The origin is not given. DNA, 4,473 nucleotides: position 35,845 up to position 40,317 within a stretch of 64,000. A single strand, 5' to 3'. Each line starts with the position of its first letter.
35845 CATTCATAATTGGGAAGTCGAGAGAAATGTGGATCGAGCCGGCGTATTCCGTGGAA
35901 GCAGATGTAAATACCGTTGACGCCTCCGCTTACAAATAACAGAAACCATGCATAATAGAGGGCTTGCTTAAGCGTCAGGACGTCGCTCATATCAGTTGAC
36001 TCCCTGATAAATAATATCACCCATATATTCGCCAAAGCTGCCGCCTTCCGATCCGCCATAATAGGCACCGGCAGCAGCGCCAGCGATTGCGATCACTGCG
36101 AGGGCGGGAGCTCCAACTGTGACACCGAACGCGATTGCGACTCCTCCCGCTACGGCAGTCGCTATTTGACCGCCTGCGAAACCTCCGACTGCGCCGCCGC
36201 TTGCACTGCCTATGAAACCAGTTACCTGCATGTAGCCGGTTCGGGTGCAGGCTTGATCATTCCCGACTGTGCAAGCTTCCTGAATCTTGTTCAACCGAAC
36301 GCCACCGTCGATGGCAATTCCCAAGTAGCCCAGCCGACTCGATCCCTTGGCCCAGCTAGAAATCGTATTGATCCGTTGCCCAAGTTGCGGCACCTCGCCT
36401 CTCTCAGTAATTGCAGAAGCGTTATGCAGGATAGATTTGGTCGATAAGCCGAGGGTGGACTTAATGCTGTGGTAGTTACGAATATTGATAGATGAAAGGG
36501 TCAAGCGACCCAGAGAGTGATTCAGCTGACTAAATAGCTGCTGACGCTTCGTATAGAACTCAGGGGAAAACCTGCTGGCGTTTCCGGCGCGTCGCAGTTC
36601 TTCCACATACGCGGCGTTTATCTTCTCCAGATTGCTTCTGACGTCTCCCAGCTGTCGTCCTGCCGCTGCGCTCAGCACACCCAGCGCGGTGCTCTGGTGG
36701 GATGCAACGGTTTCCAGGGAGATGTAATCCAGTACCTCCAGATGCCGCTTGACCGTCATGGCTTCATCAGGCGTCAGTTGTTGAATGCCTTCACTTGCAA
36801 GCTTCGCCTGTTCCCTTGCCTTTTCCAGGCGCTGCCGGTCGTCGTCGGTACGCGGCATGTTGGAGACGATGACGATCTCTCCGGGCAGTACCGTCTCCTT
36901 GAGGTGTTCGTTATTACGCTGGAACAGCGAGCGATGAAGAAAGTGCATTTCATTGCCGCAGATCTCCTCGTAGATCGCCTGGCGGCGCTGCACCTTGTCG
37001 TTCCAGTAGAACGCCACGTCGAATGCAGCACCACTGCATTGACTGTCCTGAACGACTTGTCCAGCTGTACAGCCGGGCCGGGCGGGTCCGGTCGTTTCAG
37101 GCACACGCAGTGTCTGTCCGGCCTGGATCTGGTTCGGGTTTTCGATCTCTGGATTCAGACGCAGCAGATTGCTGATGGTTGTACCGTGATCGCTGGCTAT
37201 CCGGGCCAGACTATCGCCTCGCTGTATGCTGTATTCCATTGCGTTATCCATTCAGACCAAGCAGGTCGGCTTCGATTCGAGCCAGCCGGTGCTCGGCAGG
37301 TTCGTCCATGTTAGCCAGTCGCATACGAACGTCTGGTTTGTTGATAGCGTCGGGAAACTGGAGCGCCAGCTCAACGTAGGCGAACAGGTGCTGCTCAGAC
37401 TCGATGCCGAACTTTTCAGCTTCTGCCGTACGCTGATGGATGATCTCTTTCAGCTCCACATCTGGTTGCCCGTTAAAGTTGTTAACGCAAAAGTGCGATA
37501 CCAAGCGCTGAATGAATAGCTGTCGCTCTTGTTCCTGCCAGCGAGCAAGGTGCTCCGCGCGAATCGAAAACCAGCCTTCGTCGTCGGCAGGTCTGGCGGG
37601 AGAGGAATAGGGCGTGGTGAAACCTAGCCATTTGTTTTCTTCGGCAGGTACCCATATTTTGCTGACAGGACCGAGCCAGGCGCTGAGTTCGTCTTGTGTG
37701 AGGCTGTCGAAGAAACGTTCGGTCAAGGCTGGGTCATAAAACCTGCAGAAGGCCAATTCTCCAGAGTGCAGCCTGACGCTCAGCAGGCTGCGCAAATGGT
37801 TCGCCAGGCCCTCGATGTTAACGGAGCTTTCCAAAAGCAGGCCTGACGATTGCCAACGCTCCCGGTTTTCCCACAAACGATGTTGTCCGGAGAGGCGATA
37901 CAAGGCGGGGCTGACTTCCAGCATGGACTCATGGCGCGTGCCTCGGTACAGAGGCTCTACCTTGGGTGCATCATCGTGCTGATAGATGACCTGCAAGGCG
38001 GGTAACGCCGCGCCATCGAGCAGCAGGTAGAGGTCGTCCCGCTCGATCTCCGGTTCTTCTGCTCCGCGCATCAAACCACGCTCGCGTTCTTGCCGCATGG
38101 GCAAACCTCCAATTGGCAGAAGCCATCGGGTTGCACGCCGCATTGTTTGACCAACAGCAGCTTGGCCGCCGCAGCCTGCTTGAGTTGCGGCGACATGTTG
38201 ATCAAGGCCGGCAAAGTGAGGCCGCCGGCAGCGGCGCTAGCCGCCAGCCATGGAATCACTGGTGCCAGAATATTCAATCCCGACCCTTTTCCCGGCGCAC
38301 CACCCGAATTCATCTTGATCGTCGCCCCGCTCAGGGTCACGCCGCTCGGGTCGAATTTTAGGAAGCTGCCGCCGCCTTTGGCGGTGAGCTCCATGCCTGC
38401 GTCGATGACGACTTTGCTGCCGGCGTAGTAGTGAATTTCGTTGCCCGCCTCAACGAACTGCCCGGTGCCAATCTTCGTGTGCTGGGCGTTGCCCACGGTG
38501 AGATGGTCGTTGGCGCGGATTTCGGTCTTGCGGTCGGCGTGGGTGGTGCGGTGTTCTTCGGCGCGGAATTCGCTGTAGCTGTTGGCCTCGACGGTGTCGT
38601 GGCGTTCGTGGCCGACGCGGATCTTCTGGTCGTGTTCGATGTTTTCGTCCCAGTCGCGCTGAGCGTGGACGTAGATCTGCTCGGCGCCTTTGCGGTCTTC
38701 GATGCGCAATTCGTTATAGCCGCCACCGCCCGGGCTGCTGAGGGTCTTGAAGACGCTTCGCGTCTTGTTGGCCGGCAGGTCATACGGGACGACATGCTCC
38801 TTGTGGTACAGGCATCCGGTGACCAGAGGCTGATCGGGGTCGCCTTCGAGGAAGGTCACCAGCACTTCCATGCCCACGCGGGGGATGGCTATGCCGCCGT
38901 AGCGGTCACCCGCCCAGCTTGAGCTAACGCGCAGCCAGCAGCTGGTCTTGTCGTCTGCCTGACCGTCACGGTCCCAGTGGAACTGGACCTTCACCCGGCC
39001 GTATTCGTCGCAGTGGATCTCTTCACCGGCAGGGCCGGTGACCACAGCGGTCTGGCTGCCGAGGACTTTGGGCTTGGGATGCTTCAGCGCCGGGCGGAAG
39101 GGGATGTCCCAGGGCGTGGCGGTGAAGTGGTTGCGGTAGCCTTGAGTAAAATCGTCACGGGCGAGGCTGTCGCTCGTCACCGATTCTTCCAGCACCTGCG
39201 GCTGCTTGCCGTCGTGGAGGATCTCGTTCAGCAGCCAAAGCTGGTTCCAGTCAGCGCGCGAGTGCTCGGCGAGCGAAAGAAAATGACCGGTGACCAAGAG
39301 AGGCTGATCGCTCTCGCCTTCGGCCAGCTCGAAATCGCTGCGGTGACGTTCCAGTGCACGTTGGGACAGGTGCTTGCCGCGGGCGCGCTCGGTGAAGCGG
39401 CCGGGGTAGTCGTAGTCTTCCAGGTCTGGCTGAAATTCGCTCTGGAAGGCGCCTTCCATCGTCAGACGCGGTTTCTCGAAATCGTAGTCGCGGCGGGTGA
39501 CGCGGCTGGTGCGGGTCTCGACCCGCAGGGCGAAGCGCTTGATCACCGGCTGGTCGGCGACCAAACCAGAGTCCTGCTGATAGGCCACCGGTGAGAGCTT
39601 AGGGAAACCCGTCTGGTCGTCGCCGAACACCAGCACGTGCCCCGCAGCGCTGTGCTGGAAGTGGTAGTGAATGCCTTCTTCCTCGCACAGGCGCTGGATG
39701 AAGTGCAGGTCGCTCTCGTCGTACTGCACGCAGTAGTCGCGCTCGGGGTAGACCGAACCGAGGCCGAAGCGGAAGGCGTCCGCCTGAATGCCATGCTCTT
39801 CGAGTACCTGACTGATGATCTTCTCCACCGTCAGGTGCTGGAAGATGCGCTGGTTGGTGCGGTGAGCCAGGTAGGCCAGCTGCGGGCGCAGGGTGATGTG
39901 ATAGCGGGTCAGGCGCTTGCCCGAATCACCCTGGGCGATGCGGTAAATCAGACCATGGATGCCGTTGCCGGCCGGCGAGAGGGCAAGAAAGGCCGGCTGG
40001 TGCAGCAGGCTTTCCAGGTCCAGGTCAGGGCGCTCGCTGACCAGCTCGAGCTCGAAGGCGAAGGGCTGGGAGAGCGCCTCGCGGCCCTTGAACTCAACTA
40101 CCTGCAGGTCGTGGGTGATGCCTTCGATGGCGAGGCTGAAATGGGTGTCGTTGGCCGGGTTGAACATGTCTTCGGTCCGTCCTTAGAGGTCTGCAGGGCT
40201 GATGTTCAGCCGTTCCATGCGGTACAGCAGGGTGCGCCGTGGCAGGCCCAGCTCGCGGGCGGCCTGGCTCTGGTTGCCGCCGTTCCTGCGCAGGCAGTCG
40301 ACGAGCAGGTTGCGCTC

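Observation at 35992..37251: Effector candidate combining a peptidoglycan-binding LysM domain with a C-terminal glycine-zipper membrane region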

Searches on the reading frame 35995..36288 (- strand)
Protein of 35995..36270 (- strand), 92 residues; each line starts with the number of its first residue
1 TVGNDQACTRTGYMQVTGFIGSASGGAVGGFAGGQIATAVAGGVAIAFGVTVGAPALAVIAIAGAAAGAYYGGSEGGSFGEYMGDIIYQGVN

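Call 32: search_protein_families(library=pfam, proteins=[window:35995-36231:-], max_evalue=10)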
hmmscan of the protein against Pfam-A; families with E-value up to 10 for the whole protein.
window:35995-36231:- (79 aa): 0 families

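Call 69: search_protein_families(library=ncbifam, proteins=[window:35995-36270:-], max_evalue=10)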
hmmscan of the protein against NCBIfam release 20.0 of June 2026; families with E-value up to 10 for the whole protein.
window:35995-36270:- (92 aa): 1 family
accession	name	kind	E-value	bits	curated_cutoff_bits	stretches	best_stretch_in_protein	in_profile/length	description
NF009160.0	PRK12505.1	equivalog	2.2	7.6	140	1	19-68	49-101/179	putative monovalent cation/H+ antiporter subunit B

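Call 86: find_homologous_proteins(query=A8, max_evalue=0.01)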
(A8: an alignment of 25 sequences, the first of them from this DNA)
Query A8 (25 sequences) (98 aa, profile of the alignment): 19 proteins with E <= 0.01 among 8000 candidates.
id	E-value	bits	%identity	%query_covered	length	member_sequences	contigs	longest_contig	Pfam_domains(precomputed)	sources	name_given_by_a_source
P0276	1.1e-20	91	36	26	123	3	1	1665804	-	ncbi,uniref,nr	ncbi:hypothetical protein [Stutzerimonas stutzeri]|uniref:hypothetical protein n=1 Tax=Stutzerimonas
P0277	6.5e-20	89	32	97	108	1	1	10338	-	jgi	jgi:hypothetical protein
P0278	2.3e-19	87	75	97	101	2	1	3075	-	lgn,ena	-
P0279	5.3e-19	86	74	100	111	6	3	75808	-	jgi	-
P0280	1.7e-18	84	73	100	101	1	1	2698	-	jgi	-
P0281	4.5e-18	83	36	40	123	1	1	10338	-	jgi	jgi:hypothetical protein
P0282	1.6e-17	81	67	100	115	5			-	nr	nr:hypothetical protein [[Pseudomonas] sp. BICA1-14]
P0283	5.8e-17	80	74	100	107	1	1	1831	-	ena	-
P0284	3.3e-15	74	35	96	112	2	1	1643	-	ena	-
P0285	1.0e-14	72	33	21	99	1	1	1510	-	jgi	jgi:hypothetical protein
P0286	1.9e-12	65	69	93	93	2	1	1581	-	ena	-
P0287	4.0e-12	64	31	36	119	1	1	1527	-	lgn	-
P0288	4.9e-8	51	33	31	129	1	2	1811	-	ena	-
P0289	2.1e-6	46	56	9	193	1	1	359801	-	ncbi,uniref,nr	ncbi:hypothetical protein [Stutzerimonas stutzeri]|uniref:Uncharacterized protein n=1 Tax=Stutzerimo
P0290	1.5e-5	43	63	91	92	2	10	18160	-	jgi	jgi:hypothetical protein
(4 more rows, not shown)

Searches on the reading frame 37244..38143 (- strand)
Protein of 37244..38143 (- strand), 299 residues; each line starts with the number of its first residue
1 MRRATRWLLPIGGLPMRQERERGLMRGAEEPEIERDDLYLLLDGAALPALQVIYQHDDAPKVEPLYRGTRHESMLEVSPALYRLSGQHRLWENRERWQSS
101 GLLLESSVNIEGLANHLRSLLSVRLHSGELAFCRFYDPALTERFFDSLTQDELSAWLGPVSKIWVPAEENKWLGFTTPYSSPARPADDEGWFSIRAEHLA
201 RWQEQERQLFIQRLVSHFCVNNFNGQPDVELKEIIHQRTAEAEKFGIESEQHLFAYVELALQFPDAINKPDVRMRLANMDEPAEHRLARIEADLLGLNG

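Call 3: search_protein_families(library=pfam, proteins=[window:37244-38143:-], max_evalue=0.01)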
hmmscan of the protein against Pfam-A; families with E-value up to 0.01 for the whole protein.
window:37244-38143:- (299 aa): 1 family
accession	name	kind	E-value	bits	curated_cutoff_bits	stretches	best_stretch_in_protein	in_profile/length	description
PF13503.11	DUF4123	-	1.5e-24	86.9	25.8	1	38-154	1-118/119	Domain of unknown function (DUF4123)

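Call 4: search_protein_families(library=ncbifam, proteins=[window:37244-38143:-], max_evalue=0.01)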
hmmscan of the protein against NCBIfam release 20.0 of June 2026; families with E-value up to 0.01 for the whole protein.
window:37244-38143:- (299 aa): 1 family
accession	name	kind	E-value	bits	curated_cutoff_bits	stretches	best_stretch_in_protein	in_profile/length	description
NF053803.1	Tla1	equivalog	1.5e-10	41.1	200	1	33-162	12-150/245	toxin Tle1 chaperone Tla1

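Call 89: find_homologous_proteins(query=window:37247-38098:-, max_evalue=0.00001)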
Query window:37247-38098:- (284 aa): 50 proteins with E <= 0.00001 among 2117 candidates.
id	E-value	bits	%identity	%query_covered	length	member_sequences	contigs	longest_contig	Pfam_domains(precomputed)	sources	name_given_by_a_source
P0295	7.1e-189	644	100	100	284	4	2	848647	PF13503.12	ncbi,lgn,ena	-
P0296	2.5e-145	501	79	100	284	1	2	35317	PF13503.12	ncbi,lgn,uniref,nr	ncbi:DUF4123 domain-containing protein [Stutzerimonas azotifigens]|uniref:DUF4123 domain-containing 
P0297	2.3e-136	472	74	100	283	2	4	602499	PF13503.12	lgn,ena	-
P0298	2.1e-132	459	73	98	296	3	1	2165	PF13503.12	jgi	-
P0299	2.8e-131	455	72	100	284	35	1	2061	PF13503.12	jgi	jgi:hypothetical protein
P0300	1.5e-130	453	71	100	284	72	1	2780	PF13503.12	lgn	-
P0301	7.8e-130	450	71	100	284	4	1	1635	PF13503.12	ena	-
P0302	2.1e-129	449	70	100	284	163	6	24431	PF13503.12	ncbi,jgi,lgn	-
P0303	3.5e-129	448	71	100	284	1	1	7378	PF13503.12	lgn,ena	-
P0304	2.3e-124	432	69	100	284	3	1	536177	PF13503.12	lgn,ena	-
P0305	3.4e-124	432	70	100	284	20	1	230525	PF13503.12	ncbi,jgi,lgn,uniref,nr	ncbi:DUF4123 domain-containing protein [Stutzerimonas nitrititolerans]|uniref:DUF4123 domain-contain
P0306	6.1e-124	431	70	97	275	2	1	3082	PF13503.12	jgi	-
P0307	1.7e-111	390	62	100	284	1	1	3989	PF13503.12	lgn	-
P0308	2.3e-106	373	60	100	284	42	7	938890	PF13503.12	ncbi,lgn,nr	nr:DUF4123 domain-containing protein [Pseudomonas toyotomiensis]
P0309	2.4e-101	357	57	100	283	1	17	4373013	PF13503.12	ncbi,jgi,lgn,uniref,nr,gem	ncbi:DUF4123 domain-containing protein [Stutzerimonas nitrititolerans]|uniref:DUF4123 domain-contain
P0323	1.9e-52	196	39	92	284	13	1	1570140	PF13503.12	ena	-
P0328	2.3e-46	176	39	82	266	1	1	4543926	PF13503.12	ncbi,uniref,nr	ncbi:DUF4123 domain-containing protein [Marinobacter fonticola]|uniref:DUF4123 domain-containing pro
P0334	7.1e-39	152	37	79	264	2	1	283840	PF13503.12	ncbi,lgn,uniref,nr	ncbi:uncharacterized protein DUF4123 [Tamilnaduibacter salinus]|uniref:Uncharacterized protein DUF41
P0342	2.0e-30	124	32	90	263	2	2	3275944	PF13503.12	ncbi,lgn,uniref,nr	ncbi:DUF4123 domain-containing protein [Alkalilimnicola ehrlichii MLHE-1]|uniref:DUF4123 domain-cont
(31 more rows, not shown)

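Call 90: find_encoding_contigs(protein=P0328, flank=4000, max_places=1)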
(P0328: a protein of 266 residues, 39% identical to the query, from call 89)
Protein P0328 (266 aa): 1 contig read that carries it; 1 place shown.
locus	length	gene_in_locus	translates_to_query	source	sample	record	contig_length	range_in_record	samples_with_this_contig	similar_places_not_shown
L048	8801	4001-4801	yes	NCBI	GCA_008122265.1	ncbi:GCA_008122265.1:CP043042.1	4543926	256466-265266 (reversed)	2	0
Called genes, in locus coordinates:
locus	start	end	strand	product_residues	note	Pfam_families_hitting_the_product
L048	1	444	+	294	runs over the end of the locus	-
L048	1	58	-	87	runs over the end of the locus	-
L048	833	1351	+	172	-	PF05638:T6SS_HCP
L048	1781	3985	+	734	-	PF05954:Phage_GPD, PF04717:Phage_base_V, PF22178:Gp5_trimer_C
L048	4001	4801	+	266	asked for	PF13503:DUF4123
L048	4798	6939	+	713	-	PF01476:LysM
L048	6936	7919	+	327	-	PF03781:FGE-sulfatase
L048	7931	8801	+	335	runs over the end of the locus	PF03781:FGE-sulfatase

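Call 91: find_encoding_contigs(protein=P0342, flank=4000, max_places=1)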
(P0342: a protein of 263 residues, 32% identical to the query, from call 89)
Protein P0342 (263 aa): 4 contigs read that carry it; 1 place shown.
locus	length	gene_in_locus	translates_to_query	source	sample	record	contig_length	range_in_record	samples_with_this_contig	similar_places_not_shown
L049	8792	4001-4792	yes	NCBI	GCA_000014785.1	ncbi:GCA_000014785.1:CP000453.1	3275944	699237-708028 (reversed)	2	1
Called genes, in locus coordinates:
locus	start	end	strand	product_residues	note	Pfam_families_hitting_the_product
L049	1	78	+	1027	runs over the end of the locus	PF00873:ACR_tran, PF03176:MMPL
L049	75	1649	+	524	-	PF02321:OEP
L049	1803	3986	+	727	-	PF05954:Phage_GPD, PF04717:Phage_base_V, PF22178:Gp5_trimer_C, PF10106:DUF2345 (weak)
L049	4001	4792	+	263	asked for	PF13503:DUF4123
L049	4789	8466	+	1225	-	PF01476:LysM, PF20249:VasX_N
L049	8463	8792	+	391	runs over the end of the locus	-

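Call 92: find_encoding_contigs(protein=P0323, flank=4000, max_places=1)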
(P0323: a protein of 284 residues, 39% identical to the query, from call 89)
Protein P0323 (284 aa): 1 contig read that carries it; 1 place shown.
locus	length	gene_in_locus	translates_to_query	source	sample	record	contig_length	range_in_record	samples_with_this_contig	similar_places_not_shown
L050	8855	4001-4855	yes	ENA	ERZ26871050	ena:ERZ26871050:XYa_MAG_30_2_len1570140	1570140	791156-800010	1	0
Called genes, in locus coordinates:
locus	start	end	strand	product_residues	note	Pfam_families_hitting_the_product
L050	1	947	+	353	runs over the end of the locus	PF03739:LptF_LptG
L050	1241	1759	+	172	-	PF05638:T6SS_HCP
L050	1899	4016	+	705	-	PF05954:Phage_GPD, PF04717:Phage_base_V, PF22178:Gp5_trimer_C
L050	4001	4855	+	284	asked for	PF13503:DUF4123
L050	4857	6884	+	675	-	PF01476:LysM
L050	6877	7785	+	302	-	PF03781:FGE-sulfatase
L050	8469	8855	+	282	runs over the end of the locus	PF12740:PETase, PF07224:Chlorophyllase (weak)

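Call 93: find_encoding_contigs(protein=P0334, flank=4000, max_places=1)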
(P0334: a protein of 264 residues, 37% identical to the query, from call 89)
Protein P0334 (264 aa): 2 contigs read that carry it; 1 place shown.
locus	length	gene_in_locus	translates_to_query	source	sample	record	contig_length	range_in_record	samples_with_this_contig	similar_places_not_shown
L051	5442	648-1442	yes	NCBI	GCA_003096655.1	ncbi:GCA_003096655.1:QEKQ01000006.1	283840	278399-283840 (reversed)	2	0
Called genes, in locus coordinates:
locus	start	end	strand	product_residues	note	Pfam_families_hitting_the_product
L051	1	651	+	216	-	PF22178:Gp5_trimer_C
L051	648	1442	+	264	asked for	PF13503:DUF4123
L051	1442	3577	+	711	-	PF01476:LysM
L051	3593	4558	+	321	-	PF03781:FGE-sulfatase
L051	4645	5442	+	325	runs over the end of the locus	PF03781:FGE-sulfatase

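Call 94: search_protein_families(library=pfam, proteins=[L048:4798-6936:+, L049:4789-8463:+, L050:4857-6881:+, L051:1442-3574:+], max_evalue=0.001)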
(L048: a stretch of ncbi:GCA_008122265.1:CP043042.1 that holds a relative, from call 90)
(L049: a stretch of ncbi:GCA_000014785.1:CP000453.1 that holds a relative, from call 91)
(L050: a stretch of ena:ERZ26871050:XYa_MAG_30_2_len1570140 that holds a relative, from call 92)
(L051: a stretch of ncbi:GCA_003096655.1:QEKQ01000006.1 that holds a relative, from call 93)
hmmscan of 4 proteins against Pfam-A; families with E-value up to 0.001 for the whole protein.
L048:4798-6936:+ (713 aa): 1 family
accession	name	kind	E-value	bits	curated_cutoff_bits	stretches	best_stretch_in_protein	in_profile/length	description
PF01476.26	LysM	-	1.1e-14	54.5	20.9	1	5-49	1-43/43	LysM domain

L049:4789-8463:+ (1225 aa): 2 families
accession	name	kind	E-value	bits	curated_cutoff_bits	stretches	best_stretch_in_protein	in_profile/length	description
PF20249.3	VasX_N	-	1.7e-24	87.1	27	1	70-212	1-153/156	VasX toxin N-terminal region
PF01476.26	LysM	-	3.8e-13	49.6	20.9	1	5-49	1-43/43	LysM domain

L050:4857-6881:+ (675 aa): 1 family
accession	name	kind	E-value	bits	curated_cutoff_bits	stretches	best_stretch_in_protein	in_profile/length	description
PF01476.26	LysM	-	1.4e-13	51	20.9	1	3-47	1-43/43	LysM domain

L051:1442-3574:+ (711 aa): 1 family
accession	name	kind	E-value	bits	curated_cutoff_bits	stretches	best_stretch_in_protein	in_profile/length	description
PF01476.26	LysM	-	4.2e-14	52.6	20.9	1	5-49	1-43/43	LysM domain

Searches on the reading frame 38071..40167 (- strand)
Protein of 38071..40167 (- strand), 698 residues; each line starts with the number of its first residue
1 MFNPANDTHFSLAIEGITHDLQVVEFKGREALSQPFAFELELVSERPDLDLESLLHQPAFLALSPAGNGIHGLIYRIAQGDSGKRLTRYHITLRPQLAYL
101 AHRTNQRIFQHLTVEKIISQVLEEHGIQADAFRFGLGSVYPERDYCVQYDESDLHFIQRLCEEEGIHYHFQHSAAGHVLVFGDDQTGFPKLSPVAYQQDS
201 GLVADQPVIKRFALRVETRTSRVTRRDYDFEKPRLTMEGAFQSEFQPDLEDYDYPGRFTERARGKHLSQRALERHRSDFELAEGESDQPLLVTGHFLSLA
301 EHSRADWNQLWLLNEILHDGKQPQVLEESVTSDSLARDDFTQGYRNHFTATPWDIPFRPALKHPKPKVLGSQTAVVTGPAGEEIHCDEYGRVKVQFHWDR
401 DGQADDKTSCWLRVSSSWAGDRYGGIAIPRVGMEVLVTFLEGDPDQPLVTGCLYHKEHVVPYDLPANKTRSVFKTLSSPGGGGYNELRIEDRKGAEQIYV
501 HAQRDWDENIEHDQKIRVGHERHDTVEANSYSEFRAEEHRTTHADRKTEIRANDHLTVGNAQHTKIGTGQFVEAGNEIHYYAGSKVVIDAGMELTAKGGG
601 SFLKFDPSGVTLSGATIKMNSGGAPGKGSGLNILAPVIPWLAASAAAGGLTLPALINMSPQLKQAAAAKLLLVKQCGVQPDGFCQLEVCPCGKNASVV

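Call 3: search_protein_families(library=pfam, proteins=[window:38071-40167:-], max_evalue=0.01)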
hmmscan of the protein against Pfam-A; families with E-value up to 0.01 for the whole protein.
window:38071-40167:- (698 aa): 4 families
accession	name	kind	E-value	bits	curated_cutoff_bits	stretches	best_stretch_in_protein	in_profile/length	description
PF05954.17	Phage_GPD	-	3.6e-84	283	30.1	1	29-322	1-303/305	Phage tail baseplate hub (GPD)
PF22178.3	Gp5_trimer_C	-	9.4e-34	116.4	30.9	1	471-576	1-106/112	Bacteriophage T4 gp5 C-terminal trimerisation domain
PF04717.18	Phage_base_V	-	1.6e-14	54.4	23.8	1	387-454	12-75/75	Type VI secretion system/phage-baseplate injector OB domain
PF20093.5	DUF6484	-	0.00026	22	27.6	1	430-453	38-61/61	Domain of unknown function (DUF6484)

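Call 4: search_protein_families(library=ncbifam, proteins=[window:38071-40167:-], max_evalue=0.01)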
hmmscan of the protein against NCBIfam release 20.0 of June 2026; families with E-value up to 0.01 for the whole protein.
window:38071-40167:- (698 aa): 3 families
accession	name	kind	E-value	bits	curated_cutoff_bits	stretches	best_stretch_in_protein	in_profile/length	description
TIGR03361.1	VI_Rhs_Vgr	subfamily_domain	2e-207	689.8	186.35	1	10-523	1-513/513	type VI secretion system tip protein TssI/VgrG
TIGR01646.1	vgr_GE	subfamily_domain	2.9e-126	422.3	121.8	1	22-505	2-480/480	type VI secretion system tip protein VgrG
NF033848.1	VgrG_rel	hypoth_equivalog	2.2e-14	52.6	275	1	366-461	372-458/547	VgrG-related protein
